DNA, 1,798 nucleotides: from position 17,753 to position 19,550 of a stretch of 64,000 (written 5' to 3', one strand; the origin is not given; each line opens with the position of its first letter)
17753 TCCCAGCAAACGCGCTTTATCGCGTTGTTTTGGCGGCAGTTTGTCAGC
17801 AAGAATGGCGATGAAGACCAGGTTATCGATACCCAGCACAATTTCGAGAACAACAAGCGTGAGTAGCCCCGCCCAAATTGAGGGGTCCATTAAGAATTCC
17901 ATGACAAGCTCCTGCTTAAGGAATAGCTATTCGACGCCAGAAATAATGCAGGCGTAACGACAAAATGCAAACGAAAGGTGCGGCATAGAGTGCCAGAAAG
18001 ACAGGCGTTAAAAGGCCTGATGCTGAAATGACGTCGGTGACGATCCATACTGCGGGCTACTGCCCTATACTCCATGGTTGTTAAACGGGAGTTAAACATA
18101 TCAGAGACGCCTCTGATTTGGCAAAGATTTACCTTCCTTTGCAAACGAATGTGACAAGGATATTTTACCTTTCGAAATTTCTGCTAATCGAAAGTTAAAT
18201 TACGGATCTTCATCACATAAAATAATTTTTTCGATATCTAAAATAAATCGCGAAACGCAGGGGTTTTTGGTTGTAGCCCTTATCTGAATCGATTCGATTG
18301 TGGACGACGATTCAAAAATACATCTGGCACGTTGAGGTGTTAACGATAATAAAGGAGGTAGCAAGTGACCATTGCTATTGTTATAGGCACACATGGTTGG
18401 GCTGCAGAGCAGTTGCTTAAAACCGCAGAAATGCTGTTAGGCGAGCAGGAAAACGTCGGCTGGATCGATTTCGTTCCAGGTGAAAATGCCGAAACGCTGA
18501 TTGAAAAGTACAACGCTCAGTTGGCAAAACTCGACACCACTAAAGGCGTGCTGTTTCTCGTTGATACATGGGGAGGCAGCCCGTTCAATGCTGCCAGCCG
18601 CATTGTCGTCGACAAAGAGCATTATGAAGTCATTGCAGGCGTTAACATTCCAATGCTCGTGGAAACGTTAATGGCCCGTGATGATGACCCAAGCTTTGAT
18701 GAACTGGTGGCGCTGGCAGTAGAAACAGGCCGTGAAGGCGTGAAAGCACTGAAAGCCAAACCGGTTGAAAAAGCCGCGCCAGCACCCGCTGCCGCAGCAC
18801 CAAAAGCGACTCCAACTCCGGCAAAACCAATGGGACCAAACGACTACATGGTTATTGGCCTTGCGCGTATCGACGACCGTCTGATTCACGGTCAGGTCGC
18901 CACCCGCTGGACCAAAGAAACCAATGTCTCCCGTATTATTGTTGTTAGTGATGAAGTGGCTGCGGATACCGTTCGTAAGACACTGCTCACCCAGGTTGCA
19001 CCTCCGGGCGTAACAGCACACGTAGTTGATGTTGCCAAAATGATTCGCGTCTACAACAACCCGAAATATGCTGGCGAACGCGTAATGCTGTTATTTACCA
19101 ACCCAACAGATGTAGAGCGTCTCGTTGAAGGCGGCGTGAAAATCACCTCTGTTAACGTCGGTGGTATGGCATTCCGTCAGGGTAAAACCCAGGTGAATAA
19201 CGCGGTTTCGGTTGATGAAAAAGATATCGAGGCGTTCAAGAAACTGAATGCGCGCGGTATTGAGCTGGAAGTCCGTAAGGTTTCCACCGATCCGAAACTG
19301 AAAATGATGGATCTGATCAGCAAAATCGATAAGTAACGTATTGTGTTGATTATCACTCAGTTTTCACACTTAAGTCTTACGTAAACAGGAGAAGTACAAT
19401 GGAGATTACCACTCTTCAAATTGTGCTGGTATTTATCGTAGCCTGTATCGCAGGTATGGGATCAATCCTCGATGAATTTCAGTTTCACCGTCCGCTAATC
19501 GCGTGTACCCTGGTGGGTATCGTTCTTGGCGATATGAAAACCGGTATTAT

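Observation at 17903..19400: manX leader and manX-manY junction: long regulatory spacer upstream of the mannose PTS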

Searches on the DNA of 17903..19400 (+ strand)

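Call 3: search_dna_similar(query=window:17903-19400:+, collection=ecoli_genomes, mode=near, max_rows=10)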
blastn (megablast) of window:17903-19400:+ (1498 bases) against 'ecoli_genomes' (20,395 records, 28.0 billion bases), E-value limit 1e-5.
Records with a match: 5423; places in all: 5423; records where one place covers at least 80% of the query: 5423.
Genomes with a match: 5423 of 5426; with a place that covers at least 80% of the query: 5423. Places per genome that has any: lowest 1, median 1, highest 1. On chromosomes: 5422 places; on plasmids: 1.
Best place of each record, by identity: >=99% 4912; 95-99% 511.
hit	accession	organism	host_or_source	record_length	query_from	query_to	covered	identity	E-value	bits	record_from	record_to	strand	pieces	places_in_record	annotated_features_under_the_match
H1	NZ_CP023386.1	Escherichia coli strain 1190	canine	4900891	1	1498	100%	100.0%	0e+0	2767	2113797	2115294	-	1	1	manX: PTS mannose transporter subunit IIAB | yoaL: protein YoaL | manY: PTS mannose transporter subunit IIC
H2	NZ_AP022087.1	Escherichia coli strain WP4-S18-ESBL-07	-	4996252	1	1498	100%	100.0%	0e+0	2767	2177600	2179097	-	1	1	manX: PTS mannose transporter subunit IIAB | yoaL: protein YoaL | manY: PTS mannose transporter subunit IIC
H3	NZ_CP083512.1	Escherichia coli strain elppa4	Homo sapiens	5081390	1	1498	100%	100.0%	0e+0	2767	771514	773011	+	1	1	manX: PTS mannose transporter subunit IIAB | yoaL: protein YoaL | manY: PTS mannose transporter subunit IIC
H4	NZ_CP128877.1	Escherichia coli strain TUM14759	Homo sapiens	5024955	1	1498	100%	100.0%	0e+0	2767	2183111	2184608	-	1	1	manX: PTS mannose transporter subunit IIAB | yoaL: protein YoaL | manY: PTS mannose transporter subunit IIC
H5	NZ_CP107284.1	Escherichia coli strain SW4848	Water from a lake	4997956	1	1498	100%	100.0%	0e+0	2767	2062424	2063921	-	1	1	manX: PTS mannose transporter subunit IIAB | yoaL: protein YoaL | manY: PTS mannose transporter subunit IIC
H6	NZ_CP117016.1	Escherichia coli strain MLI121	Homo sapiens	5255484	1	1498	100%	100.0%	0e+0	2767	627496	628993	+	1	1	manX: PTS mannose transporter subunit IIAB | yoaL: protein YoaL | manY: PTS mannose transporter subunit IIC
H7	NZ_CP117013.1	Escherichia coli strain MLI114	Homo sapiens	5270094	1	1498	100%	100.0%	0e+0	2767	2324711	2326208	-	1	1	manX: PTS mannose transporter subunit IIAB | yoaL: protein YoaL | manY: PTS mannose transporter subunit IIC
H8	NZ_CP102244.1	Escherichia coli O7:H15 strain ST70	Homo sapiens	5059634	1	1498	100%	100.0%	0e+0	2767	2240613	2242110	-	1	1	manX: PTS mannose transporter subunit IIAB | yoaL: protein YoaL | manY: PTS mannose transporter subunit IIC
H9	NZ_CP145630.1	Escherichia coli strain S1-SRL-01-C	Homo sapiens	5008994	1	1498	100%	100.0%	0e+0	2767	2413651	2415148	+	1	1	manX: PTS mannose transporter subunit IIAB | yoaL: protein YoaL | manY: PTS mannose transporter subunit IIC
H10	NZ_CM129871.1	Escherichia coli strain PCP07014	seawater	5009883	1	1498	100%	100.0%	0e+0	2767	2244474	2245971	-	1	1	manX: PTS mannose transporter subunit IIAB | yoaL: protein YoaL | manY: PTS mannose transporter subunit IIC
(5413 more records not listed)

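Call 6: get_annotated_region(hit=H3, flank=3000)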
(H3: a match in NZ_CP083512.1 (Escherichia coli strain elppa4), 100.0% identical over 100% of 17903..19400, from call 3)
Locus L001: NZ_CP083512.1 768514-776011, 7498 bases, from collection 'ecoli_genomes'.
description: Escherichia coli strain elppa4 chromosome, complete genome
organism: Escherichia coli strain elppa4 (NCBI taxid 562)
replicon: chromosome; assembly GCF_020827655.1
host: Homo sapiens; source: blood; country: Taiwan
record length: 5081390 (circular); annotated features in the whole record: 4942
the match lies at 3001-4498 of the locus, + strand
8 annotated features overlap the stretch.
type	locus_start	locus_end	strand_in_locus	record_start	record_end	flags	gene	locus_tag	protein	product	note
CDS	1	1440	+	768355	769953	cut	pdeD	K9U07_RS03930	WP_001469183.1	EAL domain-containing protein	-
CDS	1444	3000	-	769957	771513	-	yoaE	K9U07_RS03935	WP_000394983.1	CNNM family cation transport protein YoaE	-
CDS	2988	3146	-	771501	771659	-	yoaL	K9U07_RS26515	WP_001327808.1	protein YoaL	-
CDS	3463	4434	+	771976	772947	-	manX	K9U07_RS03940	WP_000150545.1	PTS mannose transporter subunit IIAB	-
CDS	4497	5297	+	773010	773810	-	manY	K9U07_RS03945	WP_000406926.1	PTS mannose transporter subunit IIC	-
CDS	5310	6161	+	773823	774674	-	manZ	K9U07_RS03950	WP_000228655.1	PTS mannose transporter subunit IID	-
CDS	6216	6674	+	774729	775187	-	yobD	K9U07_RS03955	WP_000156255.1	DUF986 family protein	-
CDS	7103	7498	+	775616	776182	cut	mntP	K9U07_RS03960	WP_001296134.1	manganese efflux pump MntP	-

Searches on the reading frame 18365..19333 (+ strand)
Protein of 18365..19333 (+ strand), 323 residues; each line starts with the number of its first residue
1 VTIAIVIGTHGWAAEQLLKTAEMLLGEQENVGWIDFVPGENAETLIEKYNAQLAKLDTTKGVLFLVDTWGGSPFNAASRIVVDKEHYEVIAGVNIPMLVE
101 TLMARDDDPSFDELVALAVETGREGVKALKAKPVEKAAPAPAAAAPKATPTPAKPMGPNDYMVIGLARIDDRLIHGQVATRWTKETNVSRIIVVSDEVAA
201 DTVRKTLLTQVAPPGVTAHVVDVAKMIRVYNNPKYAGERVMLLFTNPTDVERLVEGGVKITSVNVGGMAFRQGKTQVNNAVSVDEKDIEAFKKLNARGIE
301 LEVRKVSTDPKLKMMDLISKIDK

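Call 38: find_related_loci(query=window:18365-19333:+, collection=genome_contigs, flank=2500)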
Query window:18365-19333:+ (323 aa) in genome_contigs; peptide patterns used: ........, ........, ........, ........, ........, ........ (x = any residue, [..] = any of these).
500 stretches matched a pattern; 419 encode a relative of the query (tblastn E <= 1e-3); the best 80 are kept; 80 distinct loci.
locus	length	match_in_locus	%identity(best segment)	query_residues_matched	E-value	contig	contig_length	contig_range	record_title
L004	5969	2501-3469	99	1-323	0e+0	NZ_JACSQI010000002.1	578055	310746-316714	Escherichia whittamii strain Sa2BVA5 NODE_2_length_578055_cov_7.746463, whole genome shotgun sequence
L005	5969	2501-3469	99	1-323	0e+0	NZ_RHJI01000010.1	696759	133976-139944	Escherichia sp. E1V33 1V33_10_consensus, whole genome shotgun sequence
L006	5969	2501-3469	98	1-323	0e+0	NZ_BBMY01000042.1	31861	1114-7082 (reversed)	Escherichia albertii NBRC 107761 = DSM 17582 strain NBRC 107761, whole genome shotgun sequence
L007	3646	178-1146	98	1-323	0e+0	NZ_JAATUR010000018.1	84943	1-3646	Escherichia coli strain SCPM-O-B-8794 18length=84943, whole genome shotgun sequence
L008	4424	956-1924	98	1-323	0e+0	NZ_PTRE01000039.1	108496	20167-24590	Escherichia sp. MOD1-EC7003 MOD1-EC7003_39_length_108496_cov_107, whole genome shotgun sequence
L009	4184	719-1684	95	1-323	0e+0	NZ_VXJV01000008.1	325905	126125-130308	Salmonella enterica subsp. diarizonae strain CCUG 30040T contig_0000008, whole genome shotgun sequence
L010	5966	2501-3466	93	1-323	0e+0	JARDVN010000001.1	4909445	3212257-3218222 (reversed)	Citrobacter amalonaticus strain AUH_CA_2023_1 contig_2, whole genome shotgun sequence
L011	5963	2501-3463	93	1-323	0e+0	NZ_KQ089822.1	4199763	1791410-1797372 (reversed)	Citrobacter sp. MGH106 aetzL-supercont1.1, whole genome shotgun sequence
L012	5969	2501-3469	94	1-323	0e+0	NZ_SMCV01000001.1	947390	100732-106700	Raoultella sp. BIGb0138 Ga0304797_101, whole genome shotgun sequence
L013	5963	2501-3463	92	1-323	0e+0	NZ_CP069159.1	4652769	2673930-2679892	Citrobacter sp. R56 chromosome, complete genome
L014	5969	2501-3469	93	1-323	0e+0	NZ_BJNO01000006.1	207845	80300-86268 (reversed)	Raoultella terrigena strain NBRC 14941 sequence06, whole genome shotgun sequence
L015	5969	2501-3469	93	1-323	0e+0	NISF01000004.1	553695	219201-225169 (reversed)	Enterobacter sp. 10-1 NODE_4_length_553695_cov_31.777, whole genome shotgun sequence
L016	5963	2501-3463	94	1-321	0e+0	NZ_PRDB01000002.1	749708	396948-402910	Klebsiella michiganensis strain DSM 25444 contig_2, whole genome shotgun sequence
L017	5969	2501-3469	91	1-323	0e+0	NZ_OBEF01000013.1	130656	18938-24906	Enterobacter sp. CC120223-11, whole genome shotgun sequence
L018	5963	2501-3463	94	1-321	0e+0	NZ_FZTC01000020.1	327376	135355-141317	Klebsiella grimontii strain 06D021, whole genome shotgun sequence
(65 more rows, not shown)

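Call 65: search_protein_families(library=ncbifam, proteins=[window:18365-19333:+], max_evalue=0.01)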
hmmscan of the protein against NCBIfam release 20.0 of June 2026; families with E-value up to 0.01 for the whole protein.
window:18365-19333:+ (323 aa): 6 families
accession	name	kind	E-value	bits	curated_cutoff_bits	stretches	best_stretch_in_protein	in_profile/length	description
NF011670.1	PRK15088.1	equivalog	2.5e-184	611.6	400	1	1-321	1-322/323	PTS mannose transporter subunit IIAB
TIGR00854.1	pts-sorbose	subfamily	2.8e-56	189.8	163.6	1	164-311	2-148/150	mannose/fructose/sorbose PTS transporter subunit IIB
TIGR00824.1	EIIA-man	subfamily_domain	8.3e-52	174.2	98.35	1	2-117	1-115/116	mannose/fructose/sorbose PTS transporter subunit IIA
NF008508.1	PRK11425.1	equivalog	2.3e-34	118.4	180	1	164-317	4-156/157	PTS N-acetylgalactosamine transporter subunit IIB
NF040761.1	AgaF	equivalog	2.2e-32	112.2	130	1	3-133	2-131/144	PTS galactosamine/N-acetylgalactosamine transporter subunit IIA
NF007288.1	PRK09756.1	equivalog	1.7e-31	109.2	180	1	164-312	3-151/153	PTS galactosamine transporter subunit IIB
